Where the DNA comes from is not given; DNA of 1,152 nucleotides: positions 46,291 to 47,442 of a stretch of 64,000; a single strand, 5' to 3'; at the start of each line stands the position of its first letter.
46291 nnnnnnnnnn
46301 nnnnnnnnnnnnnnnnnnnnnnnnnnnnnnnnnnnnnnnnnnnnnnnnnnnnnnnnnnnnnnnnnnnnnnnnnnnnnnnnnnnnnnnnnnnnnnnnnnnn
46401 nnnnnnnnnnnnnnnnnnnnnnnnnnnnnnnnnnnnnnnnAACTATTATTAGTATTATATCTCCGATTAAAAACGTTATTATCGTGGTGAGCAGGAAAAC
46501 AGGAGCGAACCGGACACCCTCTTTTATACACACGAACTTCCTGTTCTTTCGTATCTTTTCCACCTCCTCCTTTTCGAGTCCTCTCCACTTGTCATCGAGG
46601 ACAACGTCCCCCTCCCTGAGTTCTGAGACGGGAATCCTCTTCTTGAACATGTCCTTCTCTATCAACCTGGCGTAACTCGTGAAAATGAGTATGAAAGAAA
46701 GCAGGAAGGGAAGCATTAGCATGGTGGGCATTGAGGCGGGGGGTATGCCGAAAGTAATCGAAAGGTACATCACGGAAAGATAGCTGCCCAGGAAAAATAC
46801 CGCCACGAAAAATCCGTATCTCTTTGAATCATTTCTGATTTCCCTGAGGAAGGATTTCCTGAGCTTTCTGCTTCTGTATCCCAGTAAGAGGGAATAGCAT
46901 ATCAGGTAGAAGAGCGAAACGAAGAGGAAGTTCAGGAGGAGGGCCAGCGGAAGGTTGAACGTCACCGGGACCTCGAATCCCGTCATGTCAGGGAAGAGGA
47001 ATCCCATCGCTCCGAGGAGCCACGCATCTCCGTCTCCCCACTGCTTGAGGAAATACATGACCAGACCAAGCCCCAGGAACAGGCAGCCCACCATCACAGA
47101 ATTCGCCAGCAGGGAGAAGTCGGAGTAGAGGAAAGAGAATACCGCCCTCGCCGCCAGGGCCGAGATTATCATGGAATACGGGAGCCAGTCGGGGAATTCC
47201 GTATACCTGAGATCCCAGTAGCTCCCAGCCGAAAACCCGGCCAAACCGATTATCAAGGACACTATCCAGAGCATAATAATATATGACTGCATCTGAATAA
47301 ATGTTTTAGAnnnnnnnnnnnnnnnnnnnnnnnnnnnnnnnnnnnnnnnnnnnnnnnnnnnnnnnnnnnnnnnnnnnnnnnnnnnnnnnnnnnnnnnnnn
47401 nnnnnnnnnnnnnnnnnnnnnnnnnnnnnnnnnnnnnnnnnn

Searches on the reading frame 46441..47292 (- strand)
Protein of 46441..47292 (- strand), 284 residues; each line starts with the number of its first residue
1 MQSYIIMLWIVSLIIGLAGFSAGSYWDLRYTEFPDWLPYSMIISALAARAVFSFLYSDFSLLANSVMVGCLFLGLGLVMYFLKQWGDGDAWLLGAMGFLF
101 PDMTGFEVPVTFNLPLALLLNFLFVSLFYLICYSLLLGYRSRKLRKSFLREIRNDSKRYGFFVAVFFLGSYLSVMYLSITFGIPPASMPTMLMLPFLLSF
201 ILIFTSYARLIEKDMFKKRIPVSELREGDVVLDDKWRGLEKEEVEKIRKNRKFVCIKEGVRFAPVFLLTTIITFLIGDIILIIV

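Call 79: search_protein_families(library=pfam, proteins=[window:46441-47292:-], max_evalue=0.001)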
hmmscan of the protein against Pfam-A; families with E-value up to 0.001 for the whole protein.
window:46441-47292:- (284 aa): 1 family
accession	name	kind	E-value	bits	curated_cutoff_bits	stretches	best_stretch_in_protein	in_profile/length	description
PF01478.23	Peptidase_A24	-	4.8e-07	30.6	26.5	1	17-128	4-102/104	Type IV leader peptidase family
